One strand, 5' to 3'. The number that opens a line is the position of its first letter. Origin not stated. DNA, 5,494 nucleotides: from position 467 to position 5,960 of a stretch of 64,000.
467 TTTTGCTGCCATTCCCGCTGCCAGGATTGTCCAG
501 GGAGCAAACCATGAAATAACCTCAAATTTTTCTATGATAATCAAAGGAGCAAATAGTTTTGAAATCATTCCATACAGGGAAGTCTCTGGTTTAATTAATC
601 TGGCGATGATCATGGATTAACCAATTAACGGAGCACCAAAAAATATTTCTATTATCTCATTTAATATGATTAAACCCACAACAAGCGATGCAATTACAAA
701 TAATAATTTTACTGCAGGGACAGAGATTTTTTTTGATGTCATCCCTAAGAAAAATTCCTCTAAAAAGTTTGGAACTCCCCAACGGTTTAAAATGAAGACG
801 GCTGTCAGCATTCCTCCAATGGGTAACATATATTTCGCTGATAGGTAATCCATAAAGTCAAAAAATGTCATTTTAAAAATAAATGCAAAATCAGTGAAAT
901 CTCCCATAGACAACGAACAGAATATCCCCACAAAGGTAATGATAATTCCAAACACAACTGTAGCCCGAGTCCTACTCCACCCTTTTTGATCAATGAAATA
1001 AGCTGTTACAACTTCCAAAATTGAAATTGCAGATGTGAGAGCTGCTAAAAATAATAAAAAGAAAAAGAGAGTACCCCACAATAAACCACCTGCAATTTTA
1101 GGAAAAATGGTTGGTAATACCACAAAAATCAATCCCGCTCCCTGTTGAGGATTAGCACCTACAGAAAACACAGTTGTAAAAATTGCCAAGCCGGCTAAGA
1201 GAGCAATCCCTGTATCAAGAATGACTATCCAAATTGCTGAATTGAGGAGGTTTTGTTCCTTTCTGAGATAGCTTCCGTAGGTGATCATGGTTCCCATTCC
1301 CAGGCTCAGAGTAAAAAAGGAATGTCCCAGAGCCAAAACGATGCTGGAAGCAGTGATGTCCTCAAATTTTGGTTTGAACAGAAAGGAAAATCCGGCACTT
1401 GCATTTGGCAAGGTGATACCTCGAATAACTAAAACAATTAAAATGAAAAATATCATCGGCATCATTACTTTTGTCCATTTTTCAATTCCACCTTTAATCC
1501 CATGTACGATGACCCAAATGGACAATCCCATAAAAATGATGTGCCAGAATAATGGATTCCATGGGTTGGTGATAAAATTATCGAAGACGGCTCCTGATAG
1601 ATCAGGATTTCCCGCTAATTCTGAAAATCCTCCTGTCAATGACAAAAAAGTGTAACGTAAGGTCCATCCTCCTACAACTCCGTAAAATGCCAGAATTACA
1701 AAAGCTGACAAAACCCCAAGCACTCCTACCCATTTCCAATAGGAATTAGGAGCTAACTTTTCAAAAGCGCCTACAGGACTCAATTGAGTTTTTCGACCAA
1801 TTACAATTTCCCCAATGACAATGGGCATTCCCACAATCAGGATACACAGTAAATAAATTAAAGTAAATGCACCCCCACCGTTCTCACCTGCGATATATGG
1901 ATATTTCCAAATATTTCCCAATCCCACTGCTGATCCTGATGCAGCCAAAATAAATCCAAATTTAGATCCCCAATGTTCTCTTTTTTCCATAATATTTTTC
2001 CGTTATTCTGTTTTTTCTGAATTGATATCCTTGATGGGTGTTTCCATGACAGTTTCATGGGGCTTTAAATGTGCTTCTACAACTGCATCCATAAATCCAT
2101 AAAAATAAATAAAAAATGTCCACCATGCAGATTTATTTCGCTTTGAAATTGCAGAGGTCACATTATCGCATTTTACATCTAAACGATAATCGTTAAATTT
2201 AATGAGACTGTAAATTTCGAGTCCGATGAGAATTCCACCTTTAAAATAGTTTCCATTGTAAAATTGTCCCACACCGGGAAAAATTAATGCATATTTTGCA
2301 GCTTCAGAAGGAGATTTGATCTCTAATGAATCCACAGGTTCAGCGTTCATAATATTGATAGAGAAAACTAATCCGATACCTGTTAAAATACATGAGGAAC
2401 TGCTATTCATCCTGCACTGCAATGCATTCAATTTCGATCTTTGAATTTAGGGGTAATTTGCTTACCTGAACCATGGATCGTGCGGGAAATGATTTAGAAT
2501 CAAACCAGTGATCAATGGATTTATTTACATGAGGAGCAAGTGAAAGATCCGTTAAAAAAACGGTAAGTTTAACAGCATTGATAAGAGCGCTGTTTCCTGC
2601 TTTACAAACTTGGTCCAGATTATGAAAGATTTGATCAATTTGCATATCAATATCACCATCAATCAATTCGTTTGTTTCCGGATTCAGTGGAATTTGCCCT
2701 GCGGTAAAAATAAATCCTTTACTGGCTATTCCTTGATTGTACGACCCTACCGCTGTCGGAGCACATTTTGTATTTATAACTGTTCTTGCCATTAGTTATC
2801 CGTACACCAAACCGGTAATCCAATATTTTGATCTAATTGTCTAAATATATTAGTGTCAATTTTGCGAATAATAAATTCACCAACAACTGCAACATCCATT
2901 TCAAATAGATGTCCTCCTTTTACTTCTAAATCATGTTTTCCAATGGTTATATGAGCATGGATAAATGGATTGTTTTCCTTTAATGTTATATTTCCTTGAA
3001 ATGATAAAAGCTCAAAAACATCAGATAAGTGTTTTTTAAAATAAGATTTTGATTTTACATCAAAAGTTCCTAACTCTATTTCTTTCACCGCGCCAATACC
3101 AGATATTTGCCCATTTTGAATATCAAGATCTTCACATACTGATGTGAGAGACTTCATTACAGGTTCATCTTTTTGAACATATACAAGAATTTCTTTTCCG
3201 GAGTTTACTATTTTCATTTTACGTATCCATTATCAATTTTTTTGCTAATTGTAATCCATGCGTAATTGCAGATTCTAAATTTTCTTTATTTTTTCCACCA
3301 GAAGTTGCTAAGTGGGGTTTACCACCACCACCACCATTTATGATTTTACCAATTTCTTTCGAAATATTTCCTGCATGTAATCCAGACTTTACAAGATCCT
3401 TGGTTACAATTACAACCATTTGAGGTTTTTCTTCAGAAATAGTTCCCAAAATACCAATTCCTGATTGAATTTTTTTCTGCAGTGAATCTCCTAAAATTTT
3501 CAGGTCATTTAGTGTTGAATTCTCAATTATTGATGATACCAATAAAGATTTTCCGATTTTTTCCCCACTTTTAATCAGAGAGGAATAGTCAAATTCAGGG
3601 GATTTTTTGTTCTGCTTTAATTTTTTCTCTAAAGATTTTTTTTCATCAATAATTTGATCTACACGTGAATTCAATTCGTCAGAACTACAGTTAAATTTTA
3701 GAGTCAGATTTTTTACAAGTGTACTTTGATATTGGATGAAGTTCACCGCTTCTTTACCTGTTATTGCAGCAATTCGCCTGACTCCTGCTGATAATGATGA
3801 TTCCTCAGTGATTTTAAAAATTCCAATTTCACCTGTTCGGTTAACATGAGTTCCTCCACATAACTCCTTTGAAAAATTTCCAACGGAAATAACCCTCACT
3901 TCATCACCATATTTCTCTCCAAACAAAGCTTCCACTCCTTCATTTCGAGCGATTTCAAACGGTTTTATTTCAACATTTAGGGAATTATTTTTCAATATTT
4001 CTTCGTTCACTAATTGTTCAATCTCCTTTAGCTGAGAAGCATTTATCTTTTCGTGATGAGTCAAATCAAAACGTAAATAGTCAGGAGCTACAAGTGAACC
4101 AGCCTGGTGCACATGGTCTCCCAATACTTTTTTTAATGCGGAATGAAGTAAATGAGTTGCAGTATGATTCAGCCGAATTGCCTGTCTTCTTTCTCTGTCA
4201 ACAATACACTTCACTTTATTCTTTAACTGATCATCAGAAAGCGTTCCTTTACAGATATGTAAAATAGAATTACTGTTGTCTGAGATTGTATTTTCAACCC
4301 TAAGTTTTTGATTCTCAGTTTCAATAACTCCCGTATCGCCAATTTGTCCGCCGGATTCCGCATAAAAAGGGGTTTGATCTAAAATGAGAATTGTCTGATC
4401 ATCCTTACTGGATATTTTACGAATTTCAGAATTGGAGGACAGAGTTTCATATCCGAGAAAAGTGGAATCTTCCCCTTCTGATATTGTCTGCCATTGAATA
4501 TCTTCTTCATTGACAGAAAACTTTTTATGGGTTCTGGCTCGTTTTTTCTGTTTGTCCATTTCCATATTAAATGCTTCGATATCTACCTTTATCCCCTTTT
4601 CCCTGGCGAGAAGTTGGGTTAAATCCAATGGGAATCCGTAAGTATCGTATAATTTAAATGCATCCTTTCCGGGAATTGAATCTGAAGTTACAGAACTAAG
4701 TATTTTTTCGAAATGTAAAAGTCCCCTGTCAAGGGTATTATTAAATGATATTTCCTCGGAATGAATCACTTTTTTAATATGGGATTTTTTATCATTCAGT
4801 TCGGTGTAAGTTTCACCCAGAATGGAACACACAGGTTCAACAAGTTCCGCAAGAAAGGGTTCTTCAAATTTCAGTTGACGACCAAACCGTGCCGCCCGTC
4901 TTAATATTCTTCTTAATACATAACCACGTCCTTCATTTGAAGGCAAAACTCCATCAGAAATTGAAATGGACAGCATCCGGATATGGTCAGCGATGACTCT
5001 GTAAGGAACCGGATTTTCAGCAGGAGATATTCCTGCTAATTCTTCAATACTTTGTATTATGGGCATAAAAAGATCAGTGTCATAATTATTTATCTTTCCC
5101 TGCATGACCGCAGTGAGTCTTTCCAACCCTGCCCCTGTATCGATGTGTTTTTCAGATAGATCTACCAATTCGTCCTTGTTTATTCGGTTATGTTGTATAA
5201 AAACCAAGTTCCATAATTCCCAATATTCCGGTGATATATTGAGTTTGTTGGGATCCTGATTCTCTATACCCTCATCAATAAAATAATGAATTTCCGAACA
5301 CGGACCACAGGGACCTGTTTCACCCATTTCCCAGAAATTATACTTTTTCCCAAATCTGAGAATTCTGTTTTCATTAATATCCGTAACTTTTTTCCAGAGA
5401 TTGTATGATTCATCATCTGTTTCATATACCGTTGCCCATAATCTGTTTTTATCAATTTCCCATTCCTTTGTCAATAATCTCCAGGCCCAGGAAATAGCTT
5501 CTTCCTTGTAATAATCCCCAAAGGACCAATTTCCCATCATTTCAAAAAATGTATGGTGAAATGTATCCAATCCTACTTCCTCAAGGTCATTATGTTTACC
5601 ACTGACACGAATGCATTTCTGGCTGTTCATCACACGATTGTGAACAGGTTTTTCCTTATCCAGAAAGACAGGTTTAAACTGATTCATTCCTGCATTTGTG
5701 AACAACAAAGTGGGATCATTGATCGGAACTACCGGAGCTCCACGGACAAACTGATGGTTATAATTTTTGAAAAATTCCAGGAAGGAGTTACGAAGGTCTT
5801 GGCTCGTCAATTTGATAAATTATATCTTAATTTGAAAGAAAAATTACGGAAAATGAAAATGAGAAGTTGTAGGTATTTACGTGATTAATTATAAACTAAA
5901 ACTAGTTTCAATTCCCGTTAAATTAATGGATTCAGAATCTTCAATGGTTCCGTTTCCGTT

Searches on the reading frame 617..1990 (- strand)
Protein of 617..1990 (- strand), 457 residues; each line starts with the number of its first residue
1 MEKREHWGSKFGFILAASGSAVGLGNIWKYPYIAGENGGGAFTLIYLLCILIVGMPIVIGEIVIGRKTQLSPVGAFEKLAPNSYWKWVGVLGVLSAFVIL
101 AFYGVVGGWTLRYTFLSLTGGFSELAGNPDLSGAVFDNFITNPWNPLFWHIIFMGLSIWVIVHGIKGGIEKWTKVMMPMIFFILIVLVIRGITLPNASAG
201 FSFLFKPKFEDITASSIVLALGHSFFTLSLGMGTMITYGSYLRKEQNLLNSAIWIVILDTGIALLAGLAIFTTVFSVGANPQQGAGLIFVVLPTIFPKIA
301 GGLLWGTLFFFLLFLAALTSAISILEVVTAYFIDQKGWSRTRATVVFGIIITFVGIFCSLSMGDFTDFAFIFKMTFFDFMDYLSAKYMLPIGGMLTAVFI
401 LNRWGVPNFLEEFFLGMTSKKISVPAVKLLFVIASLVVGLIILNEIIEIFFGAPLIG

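Call 20: search_protein_families(library=ncbifam, proteins=[window:617-1990:-], max_evalue=0.00001)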
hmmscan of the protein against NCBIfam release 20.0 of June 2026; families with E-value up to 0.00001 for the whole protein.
window:617-1990:- (457 aa): 1 family
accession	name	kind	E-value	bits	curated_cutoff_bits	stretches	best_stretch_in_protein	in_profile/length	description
NF037979.1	Na_transp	subfamily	8.4e-37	127.1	50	1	7-396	3-384/419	sodium-dependent transporter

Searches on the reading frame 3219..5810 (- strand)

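Call 82: search_protein_families(library=ncbifam, proteins=[window:3219-5810:-], max_evalue=0.0001)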
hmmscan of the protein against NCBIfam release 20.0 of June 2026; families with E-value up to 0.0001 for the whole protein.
window:3219-5810:- (863 aa): 4 families
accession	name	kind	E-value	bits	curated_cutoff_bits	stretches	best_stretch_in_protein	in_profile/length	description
TIGR00344.1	alaS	equivalog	4.9e-277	921.6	457.05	1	6-839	2-847/847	alanine--tRNA ligase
NF002436.0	PRK01584.1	equivalog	5.1e-159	530.5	529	2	1-431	1-442/595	alanine--tRNA ligase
TIGR03683.1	A-tRNA_syn_arch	equivalog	1.3e-124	417.4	744.7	2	272-852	330-897/902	alanine--tRNA ligase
NF040865.1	a_tRNA_ed_AlaXM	equivalog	1.2e-32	113.5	300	1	466-681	18-230/234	alanyl-tRNA editing protein AlaXM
